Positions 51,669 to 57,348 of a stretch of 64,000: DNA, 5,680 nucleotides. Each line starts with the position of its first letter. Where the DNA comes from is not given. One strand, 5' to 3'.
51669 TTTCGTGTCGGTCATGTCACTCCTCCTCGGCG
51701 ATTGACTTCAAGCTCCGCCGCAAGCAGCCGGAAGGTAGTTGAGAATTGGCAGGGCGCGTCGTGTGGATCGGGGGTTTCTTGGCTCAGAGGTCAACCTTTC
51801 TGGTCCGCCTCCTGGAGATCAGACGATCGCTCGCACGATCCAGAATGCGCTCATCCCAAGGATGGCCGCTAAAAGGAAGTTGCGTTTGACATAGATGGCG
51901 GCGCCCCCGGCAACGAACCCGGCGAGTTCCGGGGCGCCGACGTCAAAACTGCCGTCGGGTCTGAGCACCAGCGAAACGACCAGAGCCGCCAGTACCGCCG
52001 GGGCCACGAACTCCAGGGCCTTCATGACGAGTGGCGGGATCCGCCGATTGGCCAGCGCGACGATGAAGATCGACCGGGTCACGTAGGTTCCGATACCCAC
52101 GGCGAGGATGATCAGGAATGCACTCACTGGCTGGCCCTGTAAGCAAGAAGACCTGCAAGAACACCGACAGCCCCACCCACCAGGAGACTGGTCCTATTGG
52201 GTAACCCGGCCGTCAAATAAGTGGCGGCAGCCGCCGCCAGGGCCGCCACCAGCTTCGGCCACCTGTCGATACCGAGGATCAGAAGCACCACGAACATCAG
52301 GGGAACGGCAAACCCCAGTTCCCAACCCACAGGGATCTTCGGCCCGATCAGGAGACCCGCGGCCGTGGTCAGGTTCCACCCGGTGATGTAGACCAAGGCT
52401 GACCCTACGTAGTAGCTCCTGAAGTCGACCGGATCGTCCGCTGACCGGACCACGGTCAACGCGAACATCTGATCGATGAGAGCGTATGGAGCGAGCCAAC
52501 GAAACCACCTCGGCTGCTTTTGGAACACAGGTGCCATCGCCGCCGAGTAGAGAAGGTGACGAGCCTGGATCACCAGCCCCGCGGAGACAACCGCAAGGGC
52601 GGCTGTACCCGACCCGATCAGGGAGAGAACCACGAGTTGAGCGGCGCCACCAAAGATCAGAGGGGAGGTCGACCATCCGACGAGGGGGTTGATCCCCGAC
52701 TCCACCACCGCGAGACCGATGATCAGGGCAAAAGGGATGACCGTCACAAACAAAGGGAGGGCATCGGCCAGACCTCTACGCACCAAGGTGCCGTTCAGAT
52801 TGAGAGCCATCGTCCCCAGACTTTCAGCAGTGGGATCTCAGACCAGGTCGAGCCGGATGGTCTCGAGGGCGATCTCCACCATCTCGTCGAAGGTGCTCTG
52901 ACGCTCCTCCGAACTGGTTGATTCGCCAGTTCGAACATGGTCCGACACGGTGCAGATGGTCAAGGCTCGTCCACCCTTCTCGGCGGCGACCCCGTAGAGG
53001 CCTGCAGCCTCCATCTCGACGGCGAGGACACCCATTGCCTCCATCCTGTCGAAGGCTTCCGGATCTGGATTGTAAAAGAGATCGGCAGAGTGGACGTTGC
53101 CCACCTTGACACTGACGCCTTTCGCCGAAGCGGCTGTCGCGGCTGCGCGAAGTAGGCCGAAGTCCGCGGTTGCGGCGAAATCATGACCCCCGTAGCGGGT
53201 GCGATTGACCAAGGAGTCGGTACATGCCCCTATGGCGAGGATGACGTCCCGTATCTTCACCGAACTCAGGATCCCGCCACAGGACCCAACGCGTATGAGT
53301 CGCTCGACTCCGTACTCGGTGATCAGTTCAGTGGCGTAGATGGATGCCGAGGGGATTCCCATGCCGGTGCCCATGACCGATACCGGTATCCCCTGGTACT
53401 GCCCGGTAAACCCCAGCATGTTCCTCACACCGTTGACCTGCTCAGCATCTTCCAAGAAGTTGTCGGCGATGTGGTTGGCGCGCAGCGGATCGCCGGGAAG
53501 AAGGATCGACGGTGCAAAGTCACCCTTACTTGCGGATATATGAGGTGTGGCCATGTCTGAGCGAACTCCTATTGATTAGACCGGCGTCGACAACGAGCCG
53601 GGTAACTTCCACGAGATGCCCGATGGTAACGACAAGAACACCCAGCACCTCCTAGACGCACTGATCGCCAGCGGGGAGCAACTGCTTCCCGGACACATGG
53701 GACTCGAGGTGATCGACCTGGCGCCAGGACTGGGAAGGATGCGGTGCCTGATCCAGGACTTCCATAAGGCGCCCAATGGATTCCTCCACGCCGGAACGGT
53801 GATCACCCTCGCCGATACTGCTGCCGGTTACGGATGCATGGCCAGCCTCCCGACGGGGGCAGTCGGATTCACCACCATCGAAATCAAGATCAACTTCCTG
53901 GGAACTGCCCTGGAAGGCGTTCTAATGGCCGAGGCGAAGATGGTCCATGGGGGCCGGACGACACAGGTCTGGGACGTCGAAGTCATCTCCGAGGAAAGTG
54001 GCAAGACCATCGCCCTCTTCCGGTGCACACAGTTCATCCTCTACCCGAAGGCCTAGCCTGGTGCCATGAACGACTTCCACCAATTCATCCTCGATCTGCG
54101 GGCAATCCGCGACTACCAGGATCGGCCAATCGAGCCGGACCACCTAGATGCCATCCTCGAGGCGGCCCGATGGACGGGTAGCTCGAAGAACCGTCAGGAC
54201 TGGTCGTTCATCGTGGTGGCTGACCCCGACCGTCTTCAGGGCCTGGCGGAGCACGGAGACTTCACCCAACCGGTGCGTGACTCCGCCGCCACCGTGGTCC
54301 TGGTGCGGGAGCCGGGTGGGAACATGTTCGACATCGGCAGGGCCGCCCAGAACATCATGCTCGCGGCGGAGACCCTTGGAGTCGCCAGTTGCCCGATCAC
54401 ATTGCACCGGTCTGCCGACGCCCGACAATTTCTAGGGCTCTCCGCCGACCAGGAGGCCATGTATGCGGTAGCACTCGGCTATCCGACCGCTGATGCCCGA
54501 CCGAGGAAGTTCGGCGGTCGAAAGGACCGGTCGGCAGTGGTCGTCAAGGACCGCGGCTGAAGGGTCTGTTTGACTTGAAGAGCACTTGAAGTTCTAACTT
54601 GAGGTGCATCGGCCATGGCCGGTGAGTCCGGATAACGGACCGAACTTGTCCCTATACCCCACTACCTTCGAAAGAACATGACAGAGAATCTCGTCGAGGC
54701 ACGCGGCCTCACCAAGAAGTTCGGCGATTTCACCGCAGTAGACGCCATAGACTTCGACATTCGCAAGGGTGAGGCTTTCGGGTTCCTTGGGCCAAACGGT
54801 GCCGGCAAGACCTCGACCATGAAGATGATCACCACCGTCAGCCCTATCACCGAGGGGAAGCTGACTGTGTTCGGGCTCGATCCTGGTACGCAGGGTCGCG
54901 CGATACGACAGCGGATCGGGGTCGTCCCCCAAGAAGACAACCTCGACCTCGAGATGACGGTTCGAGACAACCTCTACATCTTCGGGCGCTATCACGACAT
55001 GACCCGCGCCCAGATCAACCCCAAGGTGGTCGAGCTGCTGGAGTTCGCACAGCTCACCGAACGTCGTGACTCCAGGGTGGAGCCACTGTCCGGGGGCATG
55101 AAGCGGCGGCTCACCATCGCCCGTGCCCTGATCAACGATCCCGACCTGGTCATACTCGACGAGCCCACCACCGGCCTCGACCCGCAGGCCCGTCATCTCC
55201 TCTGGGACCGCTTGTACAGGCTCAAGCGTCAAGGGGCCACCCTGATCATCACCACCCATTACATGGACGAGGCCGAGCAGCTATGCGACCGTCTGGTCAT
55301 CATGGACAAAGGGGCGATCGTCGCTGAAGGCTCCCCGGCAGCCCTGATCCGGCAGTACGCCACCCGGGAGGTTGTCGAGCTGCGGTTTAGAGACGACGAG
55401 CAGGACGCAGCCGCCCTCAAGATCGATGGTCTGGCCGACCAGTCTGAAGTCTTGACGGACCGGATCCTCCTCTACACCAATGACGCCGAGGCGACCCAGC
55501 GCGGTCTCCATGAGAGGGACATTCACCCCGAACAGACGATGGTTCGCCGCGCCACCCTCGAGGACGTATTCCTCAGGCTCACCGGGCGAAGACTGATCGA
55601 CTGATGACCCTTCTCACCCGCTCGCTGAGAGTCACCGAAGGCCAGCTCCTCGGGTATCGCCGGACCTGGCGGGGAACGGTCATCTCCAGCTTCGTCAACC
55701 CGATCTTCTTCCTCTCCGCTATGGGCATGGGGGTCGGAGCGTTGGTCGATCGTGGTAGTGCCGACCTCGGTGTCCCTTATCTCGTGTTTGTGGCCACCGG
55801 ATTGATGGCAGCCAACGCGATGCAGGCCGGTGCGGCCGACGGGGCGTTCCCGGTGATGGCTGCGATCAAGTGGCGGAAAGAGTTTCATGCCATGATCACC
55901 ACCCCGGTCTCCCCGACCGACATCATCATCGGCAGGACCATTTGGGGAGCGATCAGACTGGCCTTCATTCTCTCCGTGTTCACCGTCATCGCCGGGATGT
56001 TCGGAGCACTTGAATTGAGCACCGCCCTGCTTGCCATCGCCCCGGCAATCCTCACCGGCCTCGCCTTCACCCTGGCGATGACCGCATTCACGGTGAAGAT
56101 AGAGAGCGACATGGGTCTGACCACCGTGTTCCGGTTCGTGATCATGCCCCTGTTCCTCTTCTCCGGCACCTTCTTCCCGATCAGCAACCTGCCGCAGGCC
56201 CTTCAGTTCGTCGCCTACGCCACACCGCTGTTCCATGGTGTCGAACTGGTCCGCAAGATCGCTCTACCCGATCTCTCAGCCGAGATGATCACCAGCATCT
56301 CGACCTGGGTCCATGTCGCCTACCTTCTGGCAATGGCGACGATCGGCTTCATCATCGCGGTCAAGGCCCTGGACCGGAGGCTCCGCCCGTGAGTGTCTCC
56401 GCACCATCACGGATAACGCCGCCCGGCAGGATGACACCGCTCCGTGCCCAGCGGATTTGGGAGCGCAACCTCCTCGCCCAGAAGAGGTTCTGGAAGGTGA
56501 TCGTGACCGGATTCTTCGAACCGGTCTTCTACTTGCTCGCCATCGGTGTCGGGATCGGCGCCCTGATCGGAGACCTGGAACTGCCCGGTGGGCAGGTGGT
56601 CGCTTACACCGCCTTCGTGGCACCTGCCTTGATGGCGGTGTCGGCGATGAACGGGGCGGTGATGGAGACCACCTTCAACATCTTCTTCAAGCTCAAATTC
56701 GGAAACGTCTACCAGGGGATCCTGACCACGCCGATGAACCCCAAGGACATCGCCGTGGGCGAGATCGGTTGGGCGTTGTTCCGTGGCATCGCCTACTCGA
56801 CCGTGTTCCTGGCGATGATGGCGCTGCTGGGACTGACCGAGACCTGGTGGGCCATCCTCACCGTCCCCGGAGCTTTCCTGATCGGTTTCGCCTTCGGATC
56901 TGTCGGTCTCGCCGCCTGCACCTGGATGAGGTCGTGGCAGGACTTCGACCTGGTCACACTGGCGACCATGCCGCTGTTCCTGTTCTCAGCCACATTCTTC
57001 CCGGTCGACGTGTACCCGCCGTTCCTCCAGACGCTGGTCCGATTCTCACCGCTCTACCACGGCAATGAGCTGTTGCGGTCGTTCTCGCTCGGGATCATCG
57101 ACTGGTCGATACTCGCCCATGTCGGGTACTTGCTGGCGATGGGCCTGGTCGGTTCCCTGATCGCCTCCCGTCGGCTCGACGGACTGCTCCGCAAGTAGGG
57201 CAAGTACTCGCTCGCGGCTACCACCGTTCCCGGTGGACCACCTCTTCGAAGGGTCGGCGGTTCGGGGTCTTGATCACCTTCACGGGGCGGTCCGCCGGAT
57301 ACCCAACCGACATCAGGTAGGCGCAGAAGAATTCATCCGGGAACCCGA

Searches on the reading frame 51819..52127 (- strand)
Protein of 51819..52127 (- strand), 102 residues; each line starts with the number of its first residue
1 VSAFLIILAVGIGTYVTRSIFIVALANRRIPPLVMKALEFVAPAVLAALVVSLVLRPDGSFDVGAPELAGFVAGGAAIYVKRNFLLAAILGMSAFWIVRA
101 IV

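Call 92: search_protein_families(library=pfam, proteins=[window:51819-52127:-], max_evalue=0.00001)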
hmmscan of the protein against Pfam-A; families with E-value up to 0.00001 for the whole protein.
window:51819-52127:- (102 aa): 1 family
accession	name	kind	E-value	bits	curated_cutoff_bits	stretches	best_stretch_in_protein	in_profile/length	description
PF05437.17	AzlD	-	2.4e-21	76.2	23.7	1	4-99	2-99/99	Branched-chain amino acid transport protein (AzlD)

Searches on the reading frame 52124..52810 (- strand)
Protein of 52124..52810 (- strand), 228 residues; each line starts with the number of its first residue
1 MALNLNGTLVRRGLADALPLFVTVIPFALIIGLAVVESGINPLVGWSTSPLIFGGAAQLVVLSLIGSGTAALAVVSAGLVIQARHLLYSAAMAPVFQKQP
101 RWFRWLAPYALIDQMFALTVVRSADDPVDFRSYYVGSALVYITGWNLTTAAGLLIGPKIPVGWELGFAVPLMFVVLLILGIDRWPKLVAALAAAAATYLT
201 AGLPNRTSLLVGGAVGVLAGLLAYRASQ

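Call 92: search_protein_families(library=pfam, proteins=[window:52124-52810:-], max_evalue=0.00001)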
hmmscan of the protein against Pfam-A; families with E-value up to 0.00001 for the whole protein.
window:52124-52810:- (228 aa): 1 family
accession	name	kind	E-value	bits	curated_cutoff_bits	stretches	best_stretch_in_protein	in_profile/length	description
PF03591.19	AzlC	-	1.8e-29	103.3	32.1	1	19-156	1-134/137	AzlC protein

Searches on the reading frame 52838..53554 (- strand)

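Call 93: search_protein_families(library=pfam, proteins=[window:52838-53554:-], max_evalue=0.00001)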
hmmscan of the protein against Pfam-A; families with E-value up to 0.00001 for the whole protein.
window:52838-53554:- (238 aa): 1 family
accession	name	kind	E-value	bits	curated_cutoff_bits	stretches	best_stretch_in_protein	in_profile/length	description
PF01048.26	PNP_UDP_1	-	9.9e-39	133.6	25.1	1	17-227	3-222/233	Phosphorylase superfamily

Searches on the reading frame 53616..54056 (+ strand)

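Call 93: search_protein_families(library=pfam, proteins=[window:53616-54056:+], max_evalue=0.00001)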
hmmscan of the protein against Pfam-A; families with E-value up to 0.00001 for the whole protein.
window:53616-54056:+ (146 aa): 1 family
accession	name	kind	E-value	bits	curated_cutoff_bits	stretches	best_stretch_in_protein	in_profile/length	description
PF03061.28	4HBT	-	4.3e-17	62.6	20.6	1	54-130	1-77/79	Thioesterase superfamily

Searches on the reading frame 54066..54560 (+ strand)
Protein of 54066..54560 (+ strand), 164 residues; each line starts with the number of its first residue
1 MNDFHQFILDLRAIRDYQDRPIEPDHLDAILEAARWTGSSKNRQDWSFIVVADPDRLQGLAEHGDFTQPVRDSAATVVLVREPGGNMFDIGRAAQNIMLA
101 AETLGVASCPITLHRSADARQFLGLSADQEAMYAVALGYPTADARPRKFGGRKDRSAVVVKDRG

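Call 93: search_protein_families(library=pfam, proteins=[window:54066-54560:+], max_evalue=0.00001)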
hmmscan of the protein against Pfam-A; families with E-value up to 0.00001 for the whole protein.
window:54066-54560:+ (164 aa): 2 families
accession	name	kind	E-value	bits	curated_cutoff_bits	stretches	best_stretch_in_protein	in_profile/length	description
PF00881.29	Nitroreductase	-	1.9e-24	87.1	23.5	2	81-139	110-167/167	Nitroreductase family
PF14512.11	TM1586_NiRdase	-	8.5e-07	29.2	27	1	13-147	11-140/215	Putative TM nitroreductase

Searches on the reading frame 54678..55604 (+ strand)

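Call 93: search_protein_families(library=pfam, proteins=[window:54678-55604:+], max_evalue=0.00001)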
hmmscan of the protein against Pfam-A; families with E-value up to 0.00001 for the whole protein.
window:54678-55604:+ (308 aa): 2 families
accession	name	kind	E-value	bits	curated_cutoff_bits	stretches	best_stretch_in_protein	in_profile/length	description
PF00005.33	ABC_tran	-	8.5e-32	111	25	1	22-165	2-137/137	ABC transporter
PF13304.12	AAA_21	-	1.5e-12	48.6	27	1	137-194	238-298/304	AAA domain, putative AbiEii toxin, Type IV TA system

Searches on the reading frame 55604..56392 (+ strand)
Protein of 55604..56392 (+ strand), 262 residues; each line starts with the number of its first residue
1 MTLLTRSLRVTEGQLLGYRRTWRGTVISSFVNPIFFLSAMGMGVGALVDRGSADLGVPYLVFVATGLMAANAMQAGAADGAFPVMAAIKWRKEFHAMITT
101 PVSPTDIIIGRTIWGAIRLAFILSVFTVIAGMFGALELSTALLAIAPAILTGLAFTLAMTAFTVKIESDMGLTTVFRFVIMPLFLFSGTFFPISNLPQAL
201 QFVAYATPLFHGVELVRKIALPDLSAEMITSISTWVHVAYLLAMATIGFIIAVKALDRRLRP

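Call 93: search_protein_families(library=pfam, proteins=[window:55604-56392:+], max_evalue=0.00001)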
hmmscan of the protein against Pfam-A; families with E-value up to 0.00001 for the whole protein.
window:55604-56392:+ (262 aa): 2 families
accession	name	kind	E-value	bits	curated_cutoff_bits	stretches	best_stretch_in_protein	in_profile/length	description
PF01061.29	ABC2_membrane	-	2.9e-15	56.8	26.9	1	11-219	7-209/211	ABC-2 type transporter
PF12698.13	ABC2_membrane_3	-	9e-12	45.2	31.6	1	82-253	179-346/347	ABC-2 family transporter protein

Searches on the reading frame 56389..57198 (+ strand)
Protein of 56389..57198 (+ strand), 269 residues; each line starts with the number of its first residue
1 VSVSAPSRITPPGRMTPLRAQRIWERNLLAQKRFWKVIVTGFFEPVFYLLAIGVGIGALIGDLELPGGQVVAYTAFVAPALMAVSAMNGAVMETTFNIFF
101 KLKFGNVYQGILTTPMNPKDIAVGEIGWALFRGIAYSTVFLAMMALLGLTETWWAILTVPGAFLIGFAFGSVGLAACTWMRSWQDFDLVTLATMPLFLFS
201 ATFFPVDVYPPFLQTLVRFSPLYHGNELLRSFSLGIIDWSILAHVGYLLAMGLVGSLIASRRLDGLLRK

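Call 93: search_protein_families(library=pfam, proteins=[window:56389-57198:+], max_evalue=0.00001)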
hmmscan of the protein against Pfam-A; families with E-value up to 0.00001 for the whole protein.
window:56389-57198:+ (269 aa): 2 families
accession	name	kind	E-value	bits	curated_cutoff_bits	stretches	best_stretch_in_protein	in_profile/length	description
PF01061.29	ABC2_membrane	-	3.7e-20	72.8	26.9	1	22-231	5-208/211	ABC-2 type transporter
PF12698.13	ABC2_membrane_3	-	2e-06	27.6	31.6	1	70-259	157-345/347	ABC-2 family transporter protein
